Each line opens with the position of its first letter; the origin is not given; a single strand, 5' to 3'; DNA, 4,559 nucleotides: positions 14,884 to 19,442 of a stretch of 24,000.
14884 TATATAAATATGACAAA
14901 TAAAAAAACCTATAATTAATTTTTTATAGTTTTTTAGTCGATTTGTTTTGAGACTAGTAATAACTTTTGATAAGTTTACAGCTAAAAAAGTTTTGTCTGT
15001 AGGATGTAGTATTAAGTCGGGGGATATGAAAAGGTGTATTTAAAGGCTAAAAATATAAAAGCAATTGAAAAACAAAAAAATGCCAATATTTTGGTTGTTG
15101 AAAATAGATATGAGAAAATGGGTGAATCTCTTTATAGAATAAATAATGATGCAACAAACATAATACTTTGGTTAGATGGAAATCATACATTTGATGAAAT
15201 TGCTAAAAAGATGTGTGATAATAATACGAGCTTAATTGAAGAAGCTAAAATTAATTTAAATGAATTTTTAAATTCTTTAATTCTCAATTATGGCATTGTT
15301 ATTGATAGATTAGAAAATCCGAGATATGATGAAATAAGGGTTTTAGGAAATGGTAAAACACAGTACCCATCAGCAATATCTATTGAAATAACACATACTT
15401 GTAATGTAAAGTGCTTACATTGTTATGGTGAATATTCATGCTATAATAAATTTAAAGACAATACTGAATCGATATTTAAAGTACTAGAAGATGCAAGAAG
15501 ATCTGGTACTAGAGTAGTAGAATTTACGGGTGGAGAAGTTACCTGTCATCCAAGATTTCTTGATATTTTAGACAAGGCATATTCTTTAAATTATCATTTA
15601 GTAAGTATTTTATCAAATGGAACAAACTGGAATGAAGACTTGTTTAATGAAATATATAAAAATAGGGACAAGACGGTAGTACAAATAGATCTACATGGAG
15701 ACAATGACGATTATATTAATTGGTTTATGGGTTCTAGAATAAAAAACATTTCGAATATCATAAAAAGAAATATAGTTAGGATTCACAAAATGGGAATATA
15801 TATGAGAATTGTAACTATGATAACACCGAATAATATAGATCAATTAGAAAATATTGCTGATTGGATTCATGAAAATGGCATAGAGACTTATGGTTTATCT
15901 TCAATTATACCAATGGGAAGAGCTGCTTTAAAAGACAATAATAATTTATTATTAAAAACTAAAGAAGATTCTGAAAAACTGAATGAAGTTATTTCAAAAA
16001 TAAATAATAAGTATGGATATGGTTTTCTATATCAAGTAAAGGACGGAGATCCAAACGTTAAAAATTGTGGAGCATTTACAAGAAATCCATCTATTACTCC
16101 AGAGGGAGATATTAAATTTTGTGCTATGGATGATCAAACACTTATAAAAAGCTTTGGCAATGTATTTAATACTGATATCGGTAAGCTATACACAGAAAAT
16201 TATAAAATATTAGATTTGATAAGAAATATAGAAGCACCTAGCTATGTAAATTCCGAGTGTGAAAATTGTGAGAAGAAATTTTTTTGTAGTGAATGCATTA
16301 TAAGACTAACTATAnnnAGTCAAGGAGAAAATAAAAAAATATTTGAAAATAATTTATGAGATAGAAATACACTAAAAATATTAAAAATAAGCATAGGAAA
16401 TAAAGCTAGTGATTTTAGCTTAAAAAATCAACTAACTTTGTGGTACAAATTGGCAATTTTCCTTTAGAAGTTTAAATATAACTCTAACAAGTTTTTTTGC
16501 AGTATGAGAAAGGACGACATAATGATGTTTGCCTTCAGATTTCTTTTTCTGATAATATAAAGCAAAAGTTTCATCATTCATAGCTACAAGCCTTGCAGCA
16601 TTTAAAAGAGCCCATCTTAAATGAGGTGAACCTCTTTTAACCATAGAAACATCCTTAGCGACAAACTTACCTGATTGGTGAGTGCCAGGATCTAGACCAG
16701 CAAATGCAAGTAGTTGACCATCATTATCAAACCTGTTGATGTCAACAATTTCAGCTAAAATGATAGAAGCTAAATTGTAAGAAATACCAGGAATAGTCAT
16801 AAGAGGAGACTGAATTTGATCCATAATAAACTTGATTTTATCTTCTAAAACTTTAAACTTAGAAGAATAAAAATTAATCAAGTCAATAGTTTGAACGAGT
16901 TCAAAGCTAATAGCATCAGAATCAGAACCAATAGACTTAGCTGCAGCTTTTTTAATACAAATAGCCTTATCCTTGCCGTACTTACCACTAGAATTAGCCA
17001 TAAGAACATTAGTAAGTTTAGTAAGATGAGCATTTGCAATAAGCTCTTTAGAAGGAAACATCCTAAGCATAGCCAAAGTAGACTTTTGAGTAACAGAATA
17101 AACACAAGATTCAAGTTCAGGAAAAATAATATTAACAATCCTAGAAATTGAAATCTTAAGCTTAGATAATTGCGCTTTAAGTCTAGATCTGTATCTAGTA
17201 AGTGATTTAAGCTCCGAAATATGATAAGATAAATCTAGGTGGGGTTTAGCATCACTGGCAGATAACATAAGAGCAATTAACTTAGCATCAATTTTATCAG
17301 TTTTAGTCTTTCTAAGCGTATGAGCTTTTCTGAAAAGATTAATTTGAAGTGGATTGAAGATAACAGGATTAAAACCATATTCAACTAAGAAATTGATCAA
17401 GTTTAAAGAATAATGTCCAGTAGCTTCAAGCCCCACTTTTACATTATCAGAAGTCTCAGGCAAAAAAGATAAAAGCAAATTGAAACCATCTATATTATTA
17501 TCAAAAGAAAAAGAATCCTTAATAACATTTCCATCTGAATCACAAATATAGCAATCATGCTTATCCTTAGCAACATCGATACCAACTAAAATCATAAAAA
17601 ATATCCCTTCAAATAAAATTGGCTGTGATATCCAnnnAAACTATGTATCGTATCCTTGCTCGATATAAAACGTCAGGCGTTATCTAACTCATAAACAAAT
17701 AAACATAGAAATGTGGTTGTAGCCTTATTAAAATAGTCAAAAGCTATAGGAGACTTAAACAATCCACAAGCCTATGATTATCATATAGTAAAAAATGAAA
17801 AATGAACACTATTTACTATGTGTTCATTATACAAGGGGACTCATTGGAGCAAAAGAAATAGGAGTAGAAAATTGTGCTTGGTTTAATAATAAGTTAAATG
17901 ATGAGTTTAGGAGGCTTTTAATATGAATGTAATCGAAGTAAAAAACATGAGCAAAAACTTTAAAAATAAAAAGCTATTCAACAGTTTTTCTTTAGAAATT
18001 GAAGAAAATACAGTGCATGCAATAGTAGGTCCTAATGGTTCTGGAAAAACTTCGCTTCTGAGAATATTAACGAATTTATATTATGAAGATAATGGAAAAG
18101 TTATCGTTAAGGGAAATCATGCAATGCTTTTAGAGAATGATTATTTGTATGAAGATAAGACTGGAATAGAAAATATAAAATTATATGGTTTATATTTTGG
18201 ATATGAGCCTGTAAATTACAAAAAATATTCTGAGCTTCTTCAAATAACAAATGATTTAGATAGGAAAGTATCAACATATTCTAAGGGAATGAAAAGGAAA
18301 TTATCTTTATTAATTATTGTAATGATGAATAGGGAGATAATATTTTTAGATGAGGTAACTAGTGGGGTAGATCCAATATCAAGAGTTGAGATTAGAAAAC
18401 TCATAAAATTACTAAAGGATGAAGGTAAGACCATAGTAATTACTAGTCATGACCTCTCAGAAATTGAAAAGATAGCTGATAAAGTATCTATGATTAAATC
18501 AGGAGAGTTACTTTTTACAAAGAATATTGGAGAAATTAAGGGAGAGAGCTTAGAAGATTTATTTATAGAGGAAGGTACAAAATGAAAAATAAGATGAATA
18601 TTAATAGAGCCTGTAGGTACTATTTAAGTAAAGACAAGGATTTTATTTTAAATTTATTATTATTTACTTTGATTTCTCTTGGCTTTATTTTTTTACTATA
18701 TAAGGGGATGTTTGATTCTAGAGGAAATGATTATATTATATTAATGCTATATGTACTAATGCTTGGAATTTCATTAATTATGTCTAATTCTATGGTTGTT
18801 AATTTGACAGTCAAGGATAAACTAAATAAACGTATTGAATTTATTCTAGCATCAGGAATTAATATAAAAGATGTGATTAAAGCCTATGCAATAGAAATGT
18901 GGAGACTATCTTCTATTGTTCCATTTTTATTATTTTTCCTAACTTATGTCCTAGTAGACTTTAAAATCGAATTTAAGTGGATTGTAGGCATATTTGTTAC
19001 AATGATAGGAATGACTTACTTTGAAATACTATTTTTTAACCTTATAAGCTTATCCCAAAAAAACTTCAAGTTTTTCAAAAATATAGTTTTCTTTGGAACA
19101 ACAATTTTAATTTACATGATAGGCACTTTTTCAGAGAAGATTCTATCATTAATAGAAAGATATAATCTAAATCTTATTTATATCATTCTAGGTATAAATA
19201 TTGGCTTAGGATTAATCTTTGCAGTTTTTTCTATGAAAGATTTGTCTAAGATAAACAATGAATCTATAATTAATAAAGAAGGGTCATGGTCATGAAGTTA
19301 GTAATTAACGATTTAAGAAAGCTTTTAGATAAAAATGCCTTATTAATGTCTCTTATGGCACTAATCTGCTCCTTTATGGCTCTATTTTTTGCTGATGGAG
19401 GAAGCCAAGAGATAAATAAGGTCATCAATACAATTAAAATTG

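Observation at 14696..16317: Unannotated five-cysteine CxxC-ladder peptide next to an RRE-rSAM-SPASM enzyme: candidate new sactipeptide-type RiPP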

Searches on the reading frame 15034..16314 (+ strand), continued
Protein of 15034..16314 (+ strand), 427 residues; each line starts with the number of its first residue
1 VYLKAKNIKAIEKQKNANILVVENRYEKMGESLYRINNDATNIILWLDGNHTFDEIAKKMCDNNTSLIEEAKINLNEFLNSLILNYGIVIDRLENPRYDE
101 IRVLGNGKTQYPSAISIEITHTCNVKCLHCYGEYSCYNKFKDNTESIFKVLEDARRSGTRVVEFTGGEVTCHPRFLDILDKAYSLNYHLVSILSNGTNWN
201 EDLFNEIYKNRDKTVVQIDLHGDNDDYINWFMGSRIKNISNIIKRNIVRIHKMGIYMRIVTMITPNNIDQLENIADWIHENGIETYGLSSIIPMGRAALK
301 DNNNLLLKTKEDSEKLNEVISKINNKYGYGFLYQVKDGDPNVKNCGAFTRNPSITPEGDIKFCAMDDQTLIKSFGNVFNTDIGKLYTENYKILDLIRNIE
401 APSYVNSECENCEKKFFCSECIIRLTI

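Call 58: fold_search(model_id=the predicted structure, library=pdb)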
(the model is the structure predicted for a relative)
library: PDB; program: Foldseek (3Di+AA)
matches with E <= 10: 1767; with E <= 0.001: 160
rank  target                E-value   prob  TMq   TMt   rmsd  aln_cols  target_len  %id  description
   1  6efn                  4.4e-20  1.00  0.66  0.77   4.4       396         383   17  Structure of a RiPP maturase, SkfB (released 2018-10-24)
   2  5v1s_A                1.9e-16  1.00  0.60  0.64   8.0       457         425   15  Crystal structure of Streptococcus suis SuiB bound to S-adenosylmethionine (released 2017-08-30)
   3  5wgg_A                2.1e-16  1.00  0.49  0.51  15.8       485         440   16  Structural Insights into Thioether Bond Formation in the Biosynthesis of Sactipeptides (released 2017-07-26)
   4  5v1t_A                3.9e-16  1.00  0.61  0.63   6.5       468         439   15  Crystal structure of Streptococcus suis SuiB bound to precursor peptide SuiA (released 2017-08-30)
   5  5why_A                5.2e-16  1.00  0.49  0.53  15.7       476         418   17  Structural Insights into Thioether Bond Formation in the Biosynthesis of Sactipeptides (released 2017-07-26)
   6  5why_B                6.3e-16  1.00  0.52  0.56  15.0       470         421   17  Structural Insights into Thioether Bond Formation in the Biosynthesis of Sactipeptides (released 2017-07-26)
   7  5v1s_B                1.4e-15  1.00  0.61  0.64   6.3       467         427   15  Crystal structure of Streptococcus suis SuiB bound to S-adenosylmethionine (released 2017-08-30)
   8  5v1q_B                2.8e-15  1.00  0.61  0.62   6.6       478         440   15  Crystal structure of Streptococcus suis SuiB (released 2017-08-30)
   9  5v1q_A                6.4e-15  1.00  0.56  0.59   7.9       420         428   15  Crystal structure of Streptococcus suis SuiB (released 2017-08-30)
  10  4k36_A                1.3e-13  1.00  0.51  0.59   9.9       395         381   16  His6 tagged anSMEcpe with bound AdoMet (released 2013-05-08)
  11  4k37_A                9.7e-13  1.00  0.51  0.62   5.1       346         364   18  Native anSMEcpe with bound AdoMet (released 2013-05-08)
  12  4k38_A                1.1e-12  1.00  0.51  0.61   5.0       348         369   17  Native anSMEcpe with bound AdoMet and Kp18Cys peptide (released 2013-05-08)
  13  4k39_A                2.5e-12  1.00  0.51  0.62   5.0       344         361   17  Native anSMEcpe with bound AdoMet and Cp18Cys peptide (released 2013-05-08)
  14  4k36_B                6.1e-12  1.00  0.51  0.61   8.0       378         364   16  His6 tagged anSMEcpe with bound AdoMet (released 2013-05-08)
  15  4k38_B                6.9e-12  1.00  0.51  0.62   5.0       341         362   17  Native anSMEcpe with bound AdoMet and Kp18Cys peptide (released 2013-05-08)
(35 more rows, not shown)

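Call 62: search_protein_representatives(alignment_id=A1)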
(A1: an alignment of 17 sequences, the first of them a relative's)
Query: 17 sequences, 453 profile positions. Proteins with E-value up to 0.001 (for the whole library): 53967; up to 1e-10: 15094; up to 1e-30: 588. The best 150 are listed.
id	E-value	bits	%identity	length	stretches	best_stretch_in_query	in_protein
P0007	1.4e-217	739.0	-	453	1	1-452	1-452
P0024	3.9e-160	549.7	-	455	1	2-452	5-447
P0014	2.0e-153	527.6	-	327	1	1-327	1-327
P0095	2.2e-149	514.2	-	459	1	1-453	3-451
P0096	1.5e-143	495.0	-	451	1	1-452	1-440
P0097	2.5e-142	491.0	-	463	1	1-453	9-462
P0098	1.7e-138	478.3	-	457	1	1-452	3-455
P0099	1.1e-137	475.7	-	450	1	2-452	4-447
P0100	3.0e-135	467.6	-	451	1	1-451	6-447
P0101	4.0e-135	467.2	-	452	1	2-451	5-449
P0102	9.5e-134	462.7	-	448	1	29-452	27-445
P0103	9.3e-133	459.4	-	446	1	2-451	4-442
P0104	2.4e-131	454.8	-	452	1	3-452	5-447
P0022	2.8e-130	451.3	-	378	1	78-451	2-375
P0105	3.8e-128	444.2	-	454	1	2-452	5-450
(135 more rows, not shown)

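Call 66: find_related_loci(query=A4, collection=metagenome_contigs, flank=2500)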
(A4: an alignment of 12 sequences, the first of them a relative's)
Query A4 (459 aa) in metagenome_contigs; peptide patterns used: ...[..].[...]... (x = any residue, [..] = any of these).
600 stretches matched a pattern (row limit reached: there are more); 528 encode a relative of the query (tblastn E <= 1e-3); the best 80 are kept; 80 distinct loci.
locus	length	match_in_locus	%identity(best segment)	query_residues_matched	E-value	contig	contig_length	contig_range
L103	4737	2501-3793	37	21-447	6e-103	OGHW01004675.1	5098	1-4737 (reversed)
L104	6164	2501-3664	25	38-440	7e-38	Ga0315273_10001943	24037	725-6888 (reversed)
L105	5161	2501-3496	27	106-425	2e-30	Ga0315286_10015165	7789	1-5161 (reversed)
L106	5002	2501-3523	27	91-419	1e-25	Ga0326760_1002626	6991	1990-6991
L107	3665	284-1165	26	114-419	6e-26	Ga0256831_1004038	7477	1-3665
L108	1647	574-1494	26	113-433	3e-26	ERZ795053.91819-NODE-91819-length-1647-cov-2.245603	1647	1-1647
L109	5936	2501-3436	26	110-432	2e-25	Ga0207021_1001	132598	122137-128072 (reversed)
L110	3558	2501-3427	25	116-425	1e-24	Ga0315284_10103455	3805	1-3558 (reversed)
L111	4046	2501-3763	26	34-433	6e-25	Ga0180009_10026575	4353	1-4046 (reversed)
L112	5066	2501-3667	24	32-420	1e-24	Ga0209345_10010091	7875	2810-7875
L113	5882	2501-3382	26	119-426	2e-24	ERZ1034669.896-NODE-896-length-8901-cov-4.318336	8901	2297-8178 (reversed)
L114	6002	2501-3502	25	113-426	5e-24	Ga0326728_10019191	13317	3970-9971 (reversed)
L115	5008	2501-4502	25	116-424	1e-23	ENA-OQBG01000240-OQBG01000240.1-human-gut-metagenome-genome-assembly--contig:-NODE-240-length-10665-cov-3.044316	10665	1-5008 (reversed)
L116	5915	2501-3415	27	113-433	1e-23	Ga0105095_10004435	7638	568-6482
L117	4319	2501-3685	24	29-428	9e-24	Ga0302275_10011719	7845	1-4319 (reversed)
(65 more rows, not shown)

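Call 72: search_protein_families(library=ncbifam, proteins=[P0001], max_evalue=1e-10)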
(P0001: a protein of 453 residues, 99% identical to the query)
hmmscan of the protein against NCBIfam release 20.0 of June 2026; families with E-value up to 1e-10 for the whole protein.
P0001 (453 aa): 20 families
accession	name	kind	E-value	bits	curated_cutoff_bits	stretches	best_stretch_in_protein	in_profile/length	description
NF012164.0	AlbA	equivalog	3.1e-28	98.4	850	1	35-445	37-435/442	subtilosin maturase AlbA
TIGR04055.1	rSAM_NirJ2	equivalog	5.3e-19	68.9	500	1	115-425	2-307/326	putative heme d1 biosynthesis radical SAM protein NirJ2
TIGR04317.1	W_rSAM_matur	equivalog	7.3e-17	61.5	380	1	114-323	5-213/349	tungsten cofactor oxidoreductase radical SAM maturase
TIGR04051.1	rSAM_NirJ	equivalog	7.3e-17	61.4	515.45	1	118-312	7-198/354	heme d1 biosynthesis radical SAM protein NirJ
TIGR04133.1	rSAM_w_lipo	hypoth_equivalog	1.2e-16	60.6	425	1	116-419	27-328/350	TIGR04133 family radical SAM/SPASM protein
TIGR04053.2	TIGR04053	equivalog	2.9e-16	59.7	395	1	110-328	5-218/366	TIGR04053 family radical SAM/SPASM domain-containing protein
TIGR04250.1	SCM_rSAM_ScmE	equivalog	4.1e-16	58.8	400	1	112-327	2-213/358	SynChlorMet cassette radical SAM/SPASM protein ScmE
TIGR03962.1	mycofact_rSAM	equivalog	5.5e-16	58.7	265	1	111-419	10-310/339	mycofactocin radical SAM maturase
TIGR02109.1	PQQ_syn_pqqE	equivalog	6.9e-16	58.1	381.35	1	110-415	4-305/358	pyrroloquinoline quinone biosynthesis protein PqqE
TIGR04403.1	rSAM_skfB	equivalog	1.7e-15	56.7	300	1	99-331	90-313/402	sporulation killing factor system radical SAM maturase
TIGR04251.1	SCM_rSAM_ScmF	equivalog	4.5e-14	52.6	400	1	116-423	7-323/353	SynChlorMet cassette radical SAM/SPASM protein ScmF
NF047865.1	rSAM_PapB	equivalog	1.7e-13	50.5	340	1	113-419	3-313/330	PapB family radical SAM/SPASM ranthipeptide maturase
NF001199.0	PRK00164.2-1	equivalog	3.4e-13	49.4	231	1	115-373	14-277/308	GTP 3',8-cyclase MoaA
TIGR04545.1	rSAM_ahbD_hemeb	equivalog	9.6e-13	48.3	500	1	115-316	2-207/339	heme b synthase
TIGR03977.1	rSAM_pair_HxsC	equivalog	1.4e-12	47.1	267.9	1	117-325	29-238/292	His-Xaa-Ser system radical SAM maturase HxsC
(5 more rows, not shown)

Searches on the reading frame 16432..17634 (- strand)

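Call 9: search_protein_families(library=pfam, proteins=[window:16432-17634:-], max_evalue=0.001)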
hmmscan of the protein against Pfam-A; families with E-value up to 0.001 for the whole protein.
window:16432-17634:- (400 aa): 2 families
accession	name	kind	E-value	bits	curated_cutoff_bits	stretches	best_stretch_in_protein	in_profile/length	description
PF01548.23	DEDD_Tnp_IS110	-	9.9e-41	139.5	29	1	17-172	1-155/155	Transposase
PF02371.22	Transposase_20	-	1.7e-23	83.2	21.3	1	277-362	3-87/87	Transposase IS116/IS110/IS902 family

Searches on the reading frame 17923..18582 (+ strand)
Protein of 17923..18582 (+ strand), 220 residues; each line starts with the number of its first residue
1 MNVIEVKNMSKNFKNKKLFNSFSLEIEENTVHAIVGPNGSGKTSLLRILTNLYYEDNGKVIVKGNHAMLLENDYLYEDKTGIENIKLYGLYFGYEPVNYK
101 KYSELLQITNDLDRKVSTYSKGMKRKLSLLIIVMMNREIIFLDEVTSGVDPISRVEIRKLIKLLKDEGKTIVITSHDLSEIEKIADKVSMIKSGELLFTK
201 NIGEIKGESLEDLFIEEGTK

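Call 9: search_protein_families(library=pfam, proteins=[window:17923-18582:+], max_evalue=0.001)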
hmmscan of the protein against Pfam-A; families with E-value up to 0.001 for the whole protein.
window:17923-18582:+ (220 aa): 9 families
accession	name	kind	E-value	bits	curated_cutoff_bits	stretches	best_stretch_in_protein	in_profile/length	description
PF00005.33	ABC_tran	-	7.7e-21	75.6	25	1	20-147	2-137/137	ABC transporter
PF13304.12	AAA_21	-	1.1e-15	59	27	2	103-181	222-303/304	AAA domain, putative AbiEii toxin, Type IV TA system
PF02463.25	SMC_N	-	4.2e-07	30.1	40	1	11-47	11-42/220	RecF/RecN/SMC N terminal domain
PF13175.12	AAA_15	-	4.3e-06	27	32.1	1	14-83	9-73/374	AAA ATPase domain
PF13476.12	AAA_23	-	0.00025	22.2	27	0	20-59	11-49/201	AAA domain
PF20720.3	nSTAND3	-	0.00035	20.7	27.2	0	19-62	7-50/155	Novel STAND NTPase 3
PF13604.12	AAA_30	-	0.00048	20.3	27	1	28-62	17-51/191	AAA domain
PF13555.12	AAA_29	-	0.00066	19.8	27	0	15-46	8-39/61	P-loop containing region of AAA domain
PF13514.12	AAA_27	-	0.00076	19.6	22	0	22-54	19-51/206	AAA domain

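Call 44: search_protein_families(library=ncbifam, proteins=[window:17923-18582:+], max_evalue=0.01)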
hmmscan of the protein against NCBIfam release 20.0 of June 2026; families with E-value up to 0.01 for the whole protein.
window:17923-18582:+ (220 aa): 196 families (the best 25 are shown)
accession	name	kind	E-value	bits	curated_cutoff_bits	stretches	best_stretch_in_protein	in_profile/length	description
TIGR03740.1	galliderm_ABC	subfamily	9.7e-43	146.4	309.75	1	5-216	2-220/223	lantibiotic protection ABC transporter ATP-binding subunit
TIGR01188.1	drrA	subfamily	3e-42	144.9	312.45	1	11-208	1-214/302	daunorubicin resistance ABC transporter, ATP-binding protein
NF047565.1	PSM_export_PmtA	equivalog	4.1e-28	98.5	350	1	2-205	1-215/282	phenol-soluble modulin export ABC transporter ATP-binding protein PmtA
NF000355.4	ribo_prot_ABC_F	equivalog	5.2e-28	98.2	380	1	4-196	3-192/499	ribosomal protection-like ABC-F family protein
NF010060.0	PRK13537.1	equivalog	6.8e-28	97.4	521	1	3-195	15-223/314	nodulation factor ABC transporter ATP-binding protein NodI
TIGR04521.1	ECF_ATPase_2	equivalog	6.9e-28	97.5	330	2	112-205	138-232/279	energy-coupling factor transporter ATPase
NF047568.1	PSM_export_PmtC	equivalog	8.4e-28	97.7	375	1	5-202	2-204/290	phenol-soluble modulin export ABC transporter ATP-binding protein PmtC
TIGR04406.1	LPS_export_lptB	equivalog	1.8e-27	96.2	240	2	105-205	122-222/239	LPS export ABC transporter ATP-binding protein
TIGR03522.1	GldA_ABC_ATP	equivalog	2.2e-27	96.3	402.6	1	4-208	3-222/301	gliding motility-associated ABC transporter ATP-binding subunit GldA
TIGR04520.1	ECF_ATPase_1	equivalog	2.4e-26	92.7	315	2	101-205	119-223/269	energy-coupling factor transporter ATPase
NF010059.0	PRK13536.1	equivalog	3.3e-26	91.8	549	1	3-195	43-251/342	nodulation factor ABC transporter ATP-binding protein NodI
TIGR03864.1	PQQ_ABC_ATP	hypoth_equivalog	1.8e-25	89.8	302.25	2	4-66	2-64/236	ABC transporter, ATP-binding subunit, PQQ-dependent alcohol dehydrogenase system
TIGR03608.1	L_ocin_972_ABC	subfamily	4.7e-25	88.3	254.85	1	6-188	1-203/206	putative bacteriocin export ABC transporter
TIGR00972.1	3a0107s01c2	equivalog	5.2e-25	88.2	343.2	2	107-199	133-224/248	phosphate ABC transporter ATP-binding protein PstB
NF008409.0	PRK11231.1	equivalog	1.6e-24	86.7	375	2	106-204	126-224/255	Fe(3+) dicitrate ABC transporter ATP-binding protein FecE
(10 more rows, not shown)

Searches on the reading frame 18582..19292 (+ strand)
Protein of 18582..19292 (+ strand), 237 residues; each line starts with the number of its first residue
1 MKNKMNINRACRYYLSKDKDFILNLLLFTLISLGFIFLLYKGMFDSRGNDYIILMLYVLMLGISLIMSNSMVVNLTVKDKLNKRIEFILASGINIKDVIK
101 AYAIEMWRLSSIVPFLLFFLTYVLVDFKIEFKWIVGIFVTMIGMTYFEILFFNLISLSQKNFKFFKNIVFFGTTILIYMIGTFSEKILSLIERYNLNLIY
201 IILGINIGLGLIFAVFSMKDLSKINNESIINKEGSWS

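Call 9: search_protein_families(library=pfam, proteins=[window:18582-19292:+], max_evalue=0.001)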
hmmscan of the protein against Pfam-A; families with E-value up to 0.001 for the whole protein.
window:18582-19292:+ (237 aa): 0 families

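Call 43: search_protein_families(library=pfam, proteins=[window:18582-19292:+], max_evalue=5)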
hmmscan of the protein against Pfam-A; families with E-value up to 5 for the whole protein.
window:18582-19292:+ (237 aa): 1 family
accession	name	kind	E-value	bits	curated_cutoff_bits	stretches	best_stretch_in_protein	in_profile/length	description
PF01061.29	ABC2_membrane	-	0.23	11.4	26.9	1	27-183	22-180/211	ABC-2 type transporter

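Call 44: search_protein_families(library=ncbifam, proteins=[window:18582-19292:+], max_evalue=0.01)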
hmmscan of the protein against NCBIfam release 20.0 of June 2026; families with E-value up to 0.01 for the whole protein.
window:18582-19292:+ (237 aa): 0 families
